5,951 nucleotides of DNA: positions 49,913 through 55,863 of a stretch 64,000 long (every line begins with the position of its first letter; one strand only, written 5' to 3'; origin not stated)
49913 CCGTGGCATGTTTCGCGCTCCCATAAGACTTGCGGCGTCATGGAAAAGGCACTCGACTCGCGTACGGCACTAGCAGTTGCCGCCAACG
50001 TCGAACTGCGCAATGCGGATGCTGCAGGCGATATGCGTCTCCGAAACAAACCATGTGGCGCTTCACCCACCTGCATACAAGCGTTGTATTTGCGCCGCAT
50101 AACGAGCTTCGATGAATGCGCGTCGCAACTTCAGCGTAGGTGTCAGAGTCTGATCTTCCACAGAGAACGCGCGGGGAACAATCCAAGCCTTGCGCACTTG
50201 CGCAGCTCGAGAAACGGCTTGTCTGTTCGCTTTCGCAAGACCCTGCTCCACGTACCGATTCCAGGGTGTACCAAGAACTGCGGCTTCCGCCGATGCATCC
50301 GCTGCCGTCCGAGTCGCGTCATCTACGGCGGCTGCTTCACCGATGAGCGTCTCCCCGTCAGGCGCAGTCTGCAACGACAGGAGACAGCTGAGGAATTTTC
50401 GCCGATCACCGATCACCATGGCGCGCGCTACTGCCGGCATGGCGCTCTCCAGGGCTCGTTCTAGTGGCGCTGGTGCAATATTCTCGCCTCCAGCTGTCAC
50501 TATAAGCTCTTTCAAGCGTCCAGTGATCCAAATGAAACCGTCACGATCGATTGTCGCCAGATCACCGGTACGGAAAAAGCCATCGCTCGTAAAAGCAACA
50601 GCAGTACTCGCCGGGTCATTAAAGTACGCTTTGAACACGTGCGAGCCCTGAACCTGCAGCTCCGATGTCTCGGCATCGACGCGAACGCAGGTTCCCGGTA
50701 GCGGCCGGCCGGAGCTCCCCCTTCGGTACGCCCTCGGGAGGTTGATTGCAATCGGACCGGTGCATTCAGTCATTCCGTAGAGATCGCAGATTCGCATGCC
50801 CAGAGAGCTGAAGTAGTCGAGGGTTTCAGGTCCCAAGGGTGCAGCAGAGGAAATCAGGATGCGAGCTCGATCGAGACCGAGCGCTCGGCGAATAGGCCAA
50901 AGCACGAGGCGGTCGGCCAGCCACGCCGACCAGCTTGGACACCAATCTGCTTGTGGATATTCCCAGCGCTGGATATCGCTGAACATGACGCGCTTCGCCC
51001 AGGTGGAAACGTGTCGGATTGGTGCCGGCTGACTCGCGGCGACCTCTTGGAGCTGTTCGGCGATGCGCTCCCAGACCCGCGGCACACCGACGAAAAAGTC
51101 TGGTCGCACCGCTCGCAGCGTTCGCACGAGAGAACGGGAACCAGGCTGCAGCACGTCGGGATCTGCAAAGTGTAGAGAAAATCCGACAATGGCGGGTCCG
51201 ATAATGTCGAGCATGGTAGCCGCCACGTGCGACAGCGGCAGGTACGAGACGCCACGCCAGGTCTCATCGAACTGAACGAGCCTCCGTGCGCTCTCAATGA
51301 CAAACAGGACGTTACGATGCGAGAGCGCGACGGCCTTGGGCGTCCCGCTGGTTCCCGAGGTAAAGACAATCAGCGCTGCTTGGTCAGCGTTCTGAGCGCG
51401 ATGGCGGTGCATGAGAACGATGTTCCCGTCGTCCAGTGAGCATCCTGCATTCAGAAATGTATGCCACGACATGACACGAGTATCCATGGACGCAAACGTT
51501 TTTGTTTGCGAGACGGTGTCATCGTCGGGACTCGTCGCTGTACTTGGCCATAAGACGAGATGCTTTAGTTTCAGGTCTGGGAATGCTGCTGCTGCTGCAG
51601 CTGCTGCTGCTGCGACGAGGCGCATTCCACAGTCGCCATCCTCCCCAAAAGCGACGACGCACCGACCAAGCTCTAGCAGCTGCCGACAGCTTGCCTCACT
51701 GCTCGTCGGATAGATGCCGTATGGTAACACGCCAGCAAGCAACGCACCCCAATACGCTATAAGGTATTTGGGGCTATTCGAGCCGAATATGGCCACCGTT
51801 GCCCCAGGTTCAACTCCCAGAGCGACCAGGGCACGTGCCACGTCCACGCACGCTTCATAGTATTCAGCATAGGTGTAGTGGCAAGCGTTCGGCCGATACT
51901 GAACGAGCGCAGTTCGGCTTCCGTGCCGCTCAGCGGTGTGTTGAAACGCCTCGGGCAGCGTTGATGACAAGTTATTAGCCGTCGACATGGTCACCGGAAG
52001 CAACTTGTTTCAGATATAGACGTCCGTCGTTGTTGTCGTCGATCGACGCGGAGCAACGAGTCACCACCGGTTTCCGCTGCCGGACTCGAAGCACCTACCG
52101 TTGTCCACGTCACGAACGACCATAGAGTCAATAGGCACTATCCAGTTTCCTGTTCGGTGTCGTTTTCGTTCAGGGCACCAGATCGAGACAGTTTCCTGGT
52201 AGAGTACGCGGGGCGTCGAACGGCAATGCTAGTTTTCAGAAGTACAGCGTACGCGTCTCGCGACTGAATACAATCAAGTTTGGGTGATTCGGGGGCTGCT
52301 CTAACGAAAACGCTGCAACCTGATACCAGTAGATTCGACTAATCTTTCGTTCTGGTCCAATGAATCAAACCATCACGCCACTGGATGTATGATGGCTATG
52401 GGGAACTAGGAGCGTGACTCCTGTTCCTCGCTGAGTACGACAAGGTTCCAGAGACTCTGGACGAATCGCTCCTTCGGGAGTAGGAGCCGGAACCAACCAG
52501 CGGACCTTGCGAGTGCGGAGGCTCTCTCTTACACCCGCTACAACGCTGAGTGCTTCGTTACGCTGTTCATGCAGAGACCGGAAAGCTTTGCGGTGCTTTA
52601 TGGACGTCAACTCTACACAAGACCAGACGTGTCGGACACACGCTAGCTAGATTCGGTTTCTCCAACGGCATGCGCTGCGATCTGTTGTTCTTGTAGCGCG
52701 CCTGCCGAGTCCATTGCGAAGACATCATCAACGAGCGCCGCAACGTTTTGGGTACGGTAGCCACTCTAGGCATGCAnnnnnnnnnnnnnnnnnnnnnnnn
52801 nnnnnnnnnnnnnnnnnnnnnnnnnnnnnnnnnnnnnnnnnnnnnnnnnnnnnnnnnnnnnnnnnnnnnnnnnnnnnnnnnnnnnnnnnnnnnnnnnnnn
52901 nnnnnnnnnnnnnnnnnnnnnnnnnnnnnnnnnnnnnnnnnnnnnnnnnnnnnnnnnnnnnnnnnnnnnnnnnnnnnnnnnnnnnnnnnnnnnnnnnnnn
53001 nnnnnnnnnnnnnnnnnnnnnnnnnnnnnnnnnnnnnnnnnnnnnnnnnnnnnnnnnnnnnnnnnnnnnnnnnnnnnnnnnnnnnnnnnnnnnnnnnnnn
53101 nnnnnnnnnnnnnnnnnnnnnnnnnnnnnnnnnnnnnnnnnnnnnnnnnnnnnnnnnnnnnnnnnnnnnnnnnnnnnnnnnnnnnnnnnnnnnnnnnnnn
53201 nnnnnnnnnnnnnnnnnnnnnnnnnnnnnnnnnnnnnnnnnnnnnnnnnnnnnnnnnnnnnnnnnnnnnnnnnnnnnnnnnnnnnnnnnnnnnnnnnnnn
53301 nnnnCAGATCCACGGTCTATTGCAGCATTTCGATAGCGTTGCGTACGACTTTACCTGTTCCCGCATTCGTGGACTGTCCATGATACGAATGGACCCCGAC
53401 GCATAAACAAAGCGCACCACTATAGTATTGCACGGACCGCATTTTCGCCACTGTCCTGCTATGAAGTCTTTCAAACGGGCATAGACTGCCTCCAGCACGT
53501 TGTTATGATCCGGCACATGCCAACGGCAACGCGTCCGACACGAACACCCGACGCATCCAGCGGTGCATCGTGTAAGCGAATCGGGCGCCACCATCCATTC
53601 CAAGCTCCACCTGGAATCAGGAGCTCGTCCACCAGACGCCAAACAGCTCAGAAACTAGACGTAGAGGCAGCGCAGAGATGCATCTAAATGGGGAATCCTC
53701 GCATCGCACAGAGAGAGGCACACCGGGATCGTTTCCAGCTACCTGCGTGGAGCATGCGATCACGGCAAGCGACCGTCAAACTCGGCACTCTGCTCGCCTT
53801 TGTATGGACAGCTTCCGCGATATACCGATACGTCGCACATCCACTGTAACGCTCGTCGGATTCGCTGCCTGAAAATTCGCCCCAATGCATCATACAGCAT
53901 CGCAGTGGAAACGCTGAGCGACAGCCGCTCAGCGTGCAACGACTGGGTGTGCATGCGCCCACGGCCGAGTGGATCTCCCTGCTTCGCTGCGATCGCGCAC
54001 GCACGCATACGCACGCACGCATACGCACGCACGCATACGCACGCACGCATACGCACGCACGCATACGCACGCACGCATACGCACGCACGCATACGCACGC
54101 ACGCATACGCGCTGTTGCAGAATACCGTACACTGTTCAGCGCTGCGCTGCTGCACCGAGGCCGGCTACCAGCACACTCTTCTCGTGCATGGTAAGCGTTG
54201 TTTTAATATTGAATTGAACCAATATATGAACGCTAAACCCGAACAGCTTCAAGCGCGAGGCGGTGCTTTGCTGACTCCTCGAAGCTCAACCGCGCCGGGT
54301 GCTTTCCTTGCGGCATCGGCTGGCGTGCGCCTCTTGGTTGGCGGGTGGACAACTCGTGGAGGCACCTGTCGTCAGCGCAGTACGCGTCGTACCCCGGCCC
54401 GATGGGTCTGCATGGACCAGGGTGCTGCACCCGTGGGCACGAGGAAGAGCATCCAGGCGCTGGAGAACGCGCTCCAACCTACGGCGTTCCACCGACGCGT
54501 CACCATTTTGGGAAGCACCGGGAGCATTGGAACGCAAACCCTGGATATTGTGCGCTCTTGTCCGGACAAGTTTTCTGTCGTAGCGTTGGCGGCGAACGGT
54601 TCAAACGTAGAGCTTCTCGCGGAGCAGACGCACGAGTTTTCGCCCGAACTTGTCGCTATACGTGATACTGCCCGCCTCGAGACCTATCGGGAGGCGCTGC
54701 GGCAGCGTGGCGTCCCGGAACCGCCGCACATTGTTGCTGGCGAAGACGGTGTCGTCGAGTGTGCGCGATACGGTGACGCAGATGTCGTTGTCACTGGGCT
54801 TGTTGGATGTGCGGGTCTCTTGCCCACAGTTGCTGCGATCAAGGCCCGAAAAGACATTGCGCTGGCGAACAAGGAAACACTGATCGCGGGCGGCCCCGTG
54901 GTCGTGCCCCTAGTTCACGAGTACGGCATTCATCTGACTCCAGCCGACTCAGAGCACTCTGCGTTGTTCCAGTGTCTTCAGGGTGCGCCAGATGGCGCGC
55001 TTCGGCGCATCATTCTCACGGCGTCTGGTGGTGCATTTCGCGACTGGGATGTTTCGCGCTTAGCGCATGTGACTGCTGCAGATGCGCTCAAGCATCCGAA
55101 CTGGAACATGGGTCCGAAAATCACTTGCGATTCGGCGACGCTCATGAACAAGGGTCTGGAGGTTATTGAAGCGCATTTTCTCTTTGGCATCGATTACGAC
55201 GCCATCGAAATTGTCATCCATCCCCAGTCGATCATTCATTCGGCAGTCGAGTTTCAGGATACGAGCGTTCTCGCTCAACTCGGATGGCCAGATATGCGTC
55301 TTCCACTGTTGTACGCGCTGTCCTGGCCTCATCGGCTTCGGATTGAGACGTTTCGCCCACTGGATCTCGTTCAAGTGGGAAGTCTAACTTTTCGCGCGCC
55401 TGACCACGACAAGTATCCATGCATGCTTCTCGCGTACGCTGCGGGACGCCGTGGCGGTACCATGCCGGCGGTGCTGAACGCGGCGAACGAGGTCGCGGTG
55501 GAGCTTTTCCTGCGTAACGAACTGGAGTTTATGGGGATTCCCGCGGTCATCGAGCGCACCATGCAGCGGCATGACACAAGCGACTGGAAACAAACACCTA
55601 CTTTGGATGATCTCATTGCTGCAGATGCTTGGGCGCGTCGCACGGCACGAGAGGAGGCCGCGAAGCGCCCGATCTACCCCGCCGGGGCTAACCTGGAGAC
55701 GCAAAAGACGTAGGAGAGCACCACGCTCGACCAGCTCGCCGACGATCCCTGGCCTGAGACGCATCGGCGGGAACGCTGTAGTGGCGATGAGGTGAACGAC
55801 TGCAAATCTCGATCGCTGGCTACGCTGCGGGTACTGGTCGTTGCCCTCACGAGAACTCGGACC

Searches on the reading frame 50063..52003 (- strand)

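Call 28: search_protein_families(library=pfam, max_evalue=0.00001, proteins=[window:50063-52003:-])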
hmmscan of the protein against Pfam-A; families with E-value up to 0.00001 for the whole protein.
window:50063-52003:- (646 aa): 2 families
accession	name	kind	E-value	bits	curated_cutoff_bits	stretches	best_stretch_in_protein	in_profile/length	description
PF00501.34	AMP-binding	-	2.5e-63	214.6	29.9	1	20-460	1-383/384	AMP-binding enzyme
PF23562.2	AMP-binding_C_3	-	5.2e-10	40.2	20.8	1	500-644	3-121/124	AMP-binding enzyme C-terminal domain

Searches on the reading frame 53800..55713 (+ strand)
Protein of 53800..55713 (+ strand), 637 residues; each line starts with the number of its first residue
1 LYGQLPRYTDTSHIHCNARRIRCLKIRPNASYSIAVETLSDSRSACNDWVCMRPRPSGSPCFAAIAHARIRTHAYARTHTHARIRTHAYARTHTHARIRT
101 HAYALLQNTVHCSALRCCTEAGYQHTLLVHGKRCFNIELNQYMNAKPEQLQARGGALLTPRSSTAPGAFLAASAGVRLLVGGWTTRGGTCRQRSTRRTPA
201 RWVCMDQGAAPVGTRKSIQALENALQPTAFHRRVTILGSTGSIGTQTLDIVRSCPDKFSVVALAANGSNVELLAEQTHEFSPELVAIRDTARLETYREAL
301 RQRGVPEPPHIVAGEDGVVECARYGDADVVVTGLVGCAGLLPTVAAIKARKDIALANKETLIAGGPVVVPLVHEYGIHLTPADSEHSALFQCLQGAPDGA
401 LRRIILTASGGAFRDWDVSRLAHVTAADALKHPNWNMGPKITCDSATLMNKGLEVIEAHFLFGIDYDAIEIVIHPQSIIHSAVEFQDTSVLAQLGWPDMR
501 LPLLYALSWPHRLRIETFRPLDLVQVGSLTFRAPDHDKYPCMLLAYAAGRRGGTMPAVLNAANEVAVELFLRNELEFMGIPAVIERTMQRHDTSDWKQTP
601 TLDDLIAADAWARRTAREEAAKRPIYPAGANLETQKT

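Call 28: search_protein_families(library=pfam, max_evalue=0.00001, proteins=[window:53800-55713:+])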
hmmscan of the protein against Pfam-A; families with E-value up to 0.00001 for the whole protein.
window:53800-55713:+ (637 aa): 3 families
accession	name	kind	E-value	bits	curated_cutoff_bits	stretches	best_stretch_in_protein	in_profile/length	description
PF02670.22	DXP_reductoisom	-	1.1e-44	152.7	21.7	1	234-365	1-129/129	1-deoxy-D-xylulose 5-phosphate reductoisomerase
PF13288.12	DXPR_C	-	1.1e-41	142.1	27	1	494-614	1-114/115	DXP reductoisomerase C-terminal domain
PF08436.17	DXP_redisom_C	-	1.7e-37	127.9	26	1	379-462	1-84/84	1-deoxy-D-xylulose 5-phosphate reductoisomerase C-terminal domain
